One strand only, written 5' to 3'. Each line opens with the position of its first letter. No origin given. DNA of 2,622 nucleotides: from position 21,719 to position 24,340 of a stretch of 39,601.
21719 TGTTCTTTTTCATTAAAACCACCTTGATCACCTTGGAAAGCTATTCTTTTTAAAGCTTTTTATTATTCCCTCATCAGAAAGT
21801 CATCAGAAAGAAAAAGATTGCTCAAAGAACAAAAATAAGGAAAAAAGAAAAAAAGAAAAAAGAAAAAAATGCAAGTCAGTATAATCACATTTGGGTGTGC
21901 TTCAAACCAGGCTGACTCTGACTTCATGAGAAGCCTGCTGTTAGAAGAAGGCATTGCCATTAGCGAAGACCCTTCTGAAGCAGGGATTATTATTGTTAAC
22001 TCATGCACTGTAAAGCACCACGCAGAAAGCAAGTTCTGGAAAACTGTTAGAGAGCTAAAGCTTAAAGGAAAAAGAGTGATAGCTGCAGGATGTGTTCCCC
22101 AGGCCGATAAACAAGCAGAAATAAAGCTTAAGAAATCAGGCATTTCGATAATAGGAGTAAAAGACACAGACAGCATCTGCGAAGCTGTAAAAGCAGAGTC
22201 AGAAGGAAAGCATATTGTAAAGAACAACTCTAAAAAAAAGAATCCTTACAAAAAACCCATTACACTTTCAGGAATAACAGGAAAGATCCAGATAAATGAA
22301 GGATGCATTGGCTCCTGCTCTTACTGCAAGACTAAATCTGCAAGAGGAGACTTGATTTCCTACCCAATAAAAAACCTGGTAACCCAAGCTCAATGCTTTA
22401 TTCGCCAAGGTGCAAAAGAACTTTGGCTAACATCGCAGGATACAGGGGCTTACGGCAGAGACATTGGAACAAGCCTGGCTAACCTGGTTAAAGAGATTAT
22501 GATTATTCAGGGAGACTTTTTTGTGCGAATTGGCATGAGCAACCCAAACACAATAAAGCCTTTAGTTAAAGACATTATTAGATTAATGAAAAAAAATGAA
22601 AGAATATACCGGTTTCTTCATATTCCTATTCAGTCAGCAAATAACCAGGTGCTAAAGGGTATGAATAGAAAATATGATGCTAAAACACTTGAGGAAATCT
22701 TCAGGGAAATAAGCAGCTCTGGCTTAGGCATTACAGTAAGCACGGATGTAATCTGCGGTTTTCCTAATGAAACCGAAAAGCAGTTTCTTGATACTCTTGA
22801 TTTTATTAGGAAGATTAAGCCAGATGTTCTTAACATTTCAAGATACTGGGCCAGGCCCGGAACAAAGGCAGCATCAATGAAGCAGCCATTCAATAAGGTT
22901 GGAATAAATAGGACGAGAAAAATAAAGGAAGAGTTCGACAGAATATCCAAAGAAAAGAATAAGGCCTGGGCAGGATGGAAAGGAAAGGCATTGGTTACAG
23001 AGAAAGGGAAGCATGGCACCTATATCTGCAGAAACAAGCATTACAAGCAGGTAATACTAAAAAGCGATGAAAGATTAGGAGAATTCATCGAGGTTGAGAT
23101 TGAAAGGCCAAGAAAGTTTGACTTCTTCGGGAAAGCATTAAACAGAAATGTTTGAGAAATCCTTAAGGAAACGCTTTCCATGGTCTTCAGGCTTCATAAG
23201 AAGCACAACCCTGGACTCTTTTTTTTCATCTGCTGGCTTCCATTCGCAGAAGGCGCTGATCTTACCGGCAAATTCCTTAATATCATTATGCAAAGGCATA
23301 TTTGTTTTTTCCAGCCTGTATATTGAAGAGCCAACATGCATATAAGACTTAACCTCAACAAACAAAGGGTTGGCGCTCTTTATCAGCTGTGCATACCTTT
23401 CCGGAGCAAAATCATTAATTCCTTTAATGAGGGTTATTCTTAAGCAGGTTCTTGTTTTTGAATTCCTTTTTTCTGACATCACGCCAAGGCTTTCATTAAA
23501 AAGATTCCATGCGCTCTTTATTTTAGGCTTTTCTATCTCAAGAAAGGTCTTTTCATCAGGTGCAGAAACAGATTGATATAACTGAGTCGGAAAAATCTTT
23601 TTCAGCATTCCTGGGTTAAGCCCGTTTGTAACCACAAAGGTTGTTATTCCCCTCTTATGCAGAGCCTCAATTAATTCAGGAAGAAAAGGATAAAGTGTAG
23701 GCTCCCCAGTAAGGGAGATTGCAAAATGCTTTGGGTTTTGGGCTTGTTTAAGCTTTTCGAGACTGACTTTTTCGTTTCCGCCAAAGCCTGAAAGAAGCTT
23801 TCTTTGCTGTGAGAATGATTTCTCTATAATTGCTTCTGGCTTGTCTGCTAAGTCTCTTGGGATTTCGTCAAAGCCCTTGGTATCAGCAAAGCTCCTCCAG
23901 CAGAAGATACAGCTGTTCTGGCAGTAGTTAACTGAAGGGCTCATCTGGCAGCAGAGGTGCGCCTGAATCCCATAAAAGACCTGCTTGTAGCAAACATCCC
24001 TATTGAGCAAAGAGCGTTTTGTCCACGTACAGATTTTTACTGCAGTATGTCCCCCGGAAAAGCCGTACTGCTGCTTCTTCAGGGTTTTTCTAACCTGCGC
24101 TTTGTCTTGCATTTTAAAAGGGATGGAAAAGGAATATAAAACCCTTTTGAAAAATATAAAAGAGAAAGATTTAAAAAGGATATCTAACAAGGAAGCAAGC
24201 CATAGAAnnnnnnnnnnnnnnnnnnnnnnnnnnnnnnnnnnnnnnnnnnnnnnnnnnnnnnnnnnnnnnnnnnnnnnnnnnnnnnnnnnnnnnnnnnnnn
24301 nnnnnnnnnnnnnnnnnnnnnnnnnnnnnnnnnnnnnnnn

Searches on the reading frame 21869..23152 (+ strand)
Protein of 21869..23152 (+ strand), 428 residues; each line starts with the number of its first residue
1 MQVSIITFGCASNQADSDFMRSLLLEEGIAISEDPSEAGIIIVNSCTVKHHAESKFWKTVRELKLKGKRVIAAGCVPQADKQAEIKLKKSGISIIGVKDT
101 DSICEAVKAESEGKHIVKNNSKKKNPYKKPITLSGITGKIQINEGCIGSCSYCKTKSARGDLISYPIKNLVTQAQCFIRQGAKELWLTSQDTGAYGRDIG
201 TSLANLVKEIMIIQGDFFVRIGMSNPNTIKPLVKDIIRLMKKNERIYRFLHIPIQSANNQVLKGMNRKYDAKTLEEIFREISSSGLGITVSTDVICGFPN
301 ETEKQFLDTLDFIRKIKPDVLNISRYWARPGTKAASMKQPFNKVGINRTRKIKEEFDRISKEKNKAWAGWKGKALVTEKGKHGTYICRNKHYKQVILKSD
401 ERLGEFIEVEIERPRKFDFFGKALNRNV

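Call 11: search_protein_families(library=pfam, proteins=[window:21869-23152:+], max_evalue=0.001)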
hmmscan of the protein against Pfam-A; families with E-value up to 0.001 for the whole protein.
window:21869-23152:+ (428 aa): 2 families
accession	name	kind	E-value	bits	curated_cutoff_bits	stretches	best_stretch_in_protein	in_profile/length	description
PF00919.26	UPF0004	-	6.1e-22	77.9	27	1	3-88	2-90/98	Uncharacterized protein family UPF0004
PF04055.27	Radical_SAM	-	3.7e-19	69.9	29.5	1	141-313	2-166/166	Radical SAM superfamily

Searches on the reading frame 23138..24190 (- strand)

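Call 11: search_protein_families(library=pfam, proteins=[window:23138-24190:-], max_evalue=0.001)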
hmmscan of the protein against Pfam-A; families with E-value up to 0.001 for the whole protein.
window:23138-24190:- (350 aa): 2 families
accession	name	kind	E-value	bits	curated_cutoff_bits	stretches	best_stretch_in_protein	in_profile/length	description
PF08608.17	Wyosine_form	-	7.7e-19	68.2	22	1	273-332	2-62/63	Wyosine base formation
PF04055.27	Radical_SAM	-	1.7e-10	41.7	29.5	1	87-269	4-165/166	Radical SAM superfamily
